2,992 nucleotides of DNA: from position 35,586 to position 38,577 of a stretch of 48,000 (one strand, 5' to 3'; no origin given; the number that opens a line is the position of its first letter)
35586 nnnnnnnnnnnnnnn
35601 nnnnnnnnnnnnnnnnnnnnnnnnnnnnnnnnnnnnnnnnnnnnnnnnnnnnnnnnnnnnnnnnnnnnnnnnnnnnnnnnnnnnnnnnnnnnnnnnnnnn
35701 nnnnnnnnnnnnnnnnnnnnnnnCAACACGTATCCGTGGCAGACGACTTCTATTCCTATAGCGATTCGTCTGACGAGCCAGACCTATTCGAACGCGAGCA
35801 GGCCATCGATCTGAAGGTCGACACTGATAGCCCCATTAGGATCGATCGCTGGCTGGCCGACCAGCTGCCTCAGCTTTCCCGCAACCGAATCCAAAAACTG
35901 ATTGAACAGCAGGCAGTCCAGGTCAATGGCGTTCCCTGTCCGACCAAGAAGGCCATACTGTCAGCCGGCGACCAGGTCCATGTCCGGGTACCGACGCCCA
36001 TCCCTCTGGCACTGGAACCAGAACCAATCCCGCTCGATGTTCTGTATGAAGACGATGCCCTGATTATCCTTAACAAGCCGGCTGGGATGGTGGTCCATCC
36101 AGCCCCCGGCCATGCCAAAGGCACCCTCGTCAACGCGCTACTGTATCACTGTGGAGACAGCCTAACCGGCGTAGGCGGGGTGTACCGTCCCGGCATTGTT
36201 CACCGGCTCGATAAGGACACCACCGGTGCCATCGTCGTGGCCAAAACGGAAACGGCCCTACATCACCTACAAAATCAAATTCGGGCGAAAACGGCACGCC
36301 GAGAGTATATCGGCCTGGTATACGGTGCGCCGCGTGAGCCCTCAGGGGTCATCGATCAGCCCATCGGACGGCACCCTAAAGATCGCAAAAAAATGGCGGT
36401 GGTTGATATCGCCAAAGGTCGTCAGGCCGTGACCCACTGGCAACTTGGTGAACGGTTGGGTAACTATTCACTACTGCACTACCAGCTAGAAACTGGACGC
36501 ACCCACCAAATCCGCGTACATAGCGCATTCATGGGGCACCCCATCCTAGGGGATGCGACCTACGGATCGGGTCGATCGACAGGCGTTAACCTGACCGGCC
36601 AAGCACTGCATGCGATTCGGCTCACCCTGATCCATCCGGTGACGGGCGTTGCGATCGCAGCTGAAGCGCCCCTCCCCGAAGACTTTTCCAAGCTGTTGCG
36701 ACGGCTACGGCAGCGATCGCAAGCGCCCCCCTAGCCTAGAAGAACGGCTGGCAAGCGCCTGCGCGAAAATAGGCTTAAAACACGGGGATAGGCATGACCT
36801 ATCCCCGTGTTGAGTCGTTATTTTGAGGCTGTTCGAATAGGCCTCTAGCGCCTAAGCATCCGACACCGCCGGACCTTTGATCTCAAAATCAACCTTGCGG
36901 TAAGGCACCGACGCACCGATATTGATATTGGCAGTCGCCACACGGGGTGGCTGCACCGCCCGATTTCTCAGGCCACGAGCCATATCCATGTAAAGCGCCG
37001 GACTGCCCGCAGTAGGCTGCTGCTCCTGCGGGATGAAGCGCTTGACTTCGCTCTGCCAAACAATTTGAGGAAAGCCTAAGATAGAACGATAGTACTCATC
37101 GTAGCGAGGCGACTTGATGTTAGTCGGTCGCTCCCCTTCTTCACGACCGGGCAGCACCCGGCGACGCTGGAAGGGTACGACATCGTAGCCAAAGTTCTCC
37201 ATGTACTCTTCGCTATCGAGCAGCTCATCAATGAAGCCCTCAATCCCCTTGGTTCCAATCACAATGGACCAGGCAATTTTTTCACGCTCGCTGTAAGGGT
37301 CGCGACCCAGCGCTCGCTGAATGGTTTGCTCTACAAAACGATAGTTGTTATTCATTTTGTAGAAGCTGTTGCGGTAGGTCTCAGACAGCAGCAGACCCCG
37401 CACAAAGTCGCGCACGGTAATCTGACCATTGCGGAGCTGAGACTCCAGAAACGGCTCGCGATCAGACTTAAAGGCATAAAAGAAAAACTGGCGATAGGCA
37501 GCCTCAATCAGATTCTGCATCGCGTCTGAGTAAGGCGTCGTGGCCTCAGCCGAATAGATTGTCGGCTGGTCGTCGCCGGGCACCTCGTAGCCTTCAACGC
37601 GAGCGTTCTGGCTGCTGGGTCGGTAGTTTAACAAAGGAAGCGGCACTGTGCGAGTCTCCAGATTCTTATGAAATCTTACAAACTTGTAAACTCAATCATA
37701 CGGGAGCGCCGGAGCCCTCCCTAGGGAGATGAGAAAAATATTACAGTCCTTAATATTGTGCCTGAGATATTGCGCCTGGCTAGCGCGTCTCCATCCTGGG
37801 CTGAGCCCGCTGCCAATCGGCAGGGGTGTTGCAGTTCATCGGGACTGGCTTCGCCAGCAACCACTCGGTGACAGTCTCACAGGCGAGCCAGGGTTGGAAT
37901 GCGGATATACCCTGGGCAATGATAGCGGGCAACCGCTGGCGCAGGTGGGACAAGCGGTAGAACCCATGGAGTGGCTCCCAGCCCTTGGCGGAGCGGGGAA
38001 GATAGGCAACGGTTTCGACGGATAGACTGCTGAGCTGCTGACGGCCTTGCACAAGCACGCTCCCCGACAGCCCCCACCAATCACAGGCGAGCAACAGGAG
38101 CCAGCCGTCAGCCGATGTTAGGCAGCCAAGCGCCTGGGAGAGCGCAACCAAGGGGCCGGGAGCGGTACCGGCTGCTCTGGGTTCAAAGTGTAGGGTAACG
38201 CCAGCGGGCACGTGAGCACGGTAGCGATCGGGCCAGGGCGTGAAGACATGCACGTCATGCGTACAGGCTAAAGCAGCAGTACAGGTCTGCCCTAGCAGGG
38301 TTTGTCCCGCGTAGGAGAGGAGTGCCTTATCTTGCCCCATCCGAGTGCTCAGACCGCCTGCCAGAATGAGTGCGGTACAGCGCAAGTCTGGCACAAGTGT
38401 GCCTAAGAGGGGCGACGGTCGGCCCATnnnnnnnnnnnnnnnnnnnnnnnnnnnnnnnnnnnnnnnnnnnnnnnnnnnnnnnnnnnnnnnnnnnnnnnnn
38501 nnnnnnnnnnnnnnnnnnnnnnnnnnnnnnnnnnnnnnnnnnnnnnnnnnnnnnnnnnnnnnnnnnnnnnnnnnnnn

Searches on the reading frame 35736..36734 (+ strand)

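Call 70: search_protein_families(library=pfam, proteins=[window:35736-36734:+], max_evalue=0.0001)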
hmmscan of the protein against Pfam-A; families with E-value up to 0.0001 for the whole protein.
window:35736-36734:+ (332 aa): 2 families
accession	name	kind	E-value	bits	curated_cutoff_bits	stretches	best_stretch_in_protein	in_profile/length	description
PF00849.27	PseudoU_synth_2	-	8.7e-31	107.6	26.8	1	109-264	2-151/152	RNA pseudouridylate synthase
PF01479.30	S4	-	7e-09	35.7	22.8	1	35-81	2-48/48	S4 domain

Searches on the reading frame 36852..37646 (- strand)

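Call 70: search_protein_families(library=pfam, proteins=[window:36852-37646:-], max_evalue=0.0001)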
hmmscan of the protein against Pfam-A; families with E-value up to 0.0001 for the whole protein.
window:36852-37646:- (264 aa): 1 family
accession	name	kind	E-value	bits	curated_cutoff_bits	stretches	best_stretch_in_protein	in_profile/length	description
PF00427.26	PBS_linker_poly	-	2e-43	147.9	28.7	1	41-161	4-126/126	Phycobilisome Linker polypeptide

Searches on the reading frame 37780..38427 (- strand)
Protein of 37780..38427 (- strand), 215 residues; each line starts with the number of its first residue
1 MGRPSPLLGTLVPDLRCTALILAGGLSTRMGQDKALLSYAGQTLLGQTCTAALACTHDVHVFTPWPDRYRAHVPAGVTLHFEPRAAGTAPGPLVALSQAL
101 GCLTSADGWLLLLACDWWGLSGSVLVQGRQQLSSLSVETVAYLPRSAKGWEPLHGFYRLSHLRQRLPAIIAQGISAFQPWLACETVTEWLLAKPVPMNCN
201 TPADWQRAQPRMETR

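Call 70: search_protein_families(library=pfam, proteins=[window:37780-38427:-], max_evalue=0.0001)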
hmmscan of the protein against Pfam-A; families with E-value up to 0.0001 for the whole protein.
window:37780-38427:- (215 aa): 1 family
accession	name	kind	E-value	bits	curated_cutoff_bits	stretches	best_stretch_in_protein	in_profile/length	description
PF12804.13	NTP_transf_3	-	5.5e-21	75.8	27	1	19-169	1-144/160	MobA-like NTP transferase domain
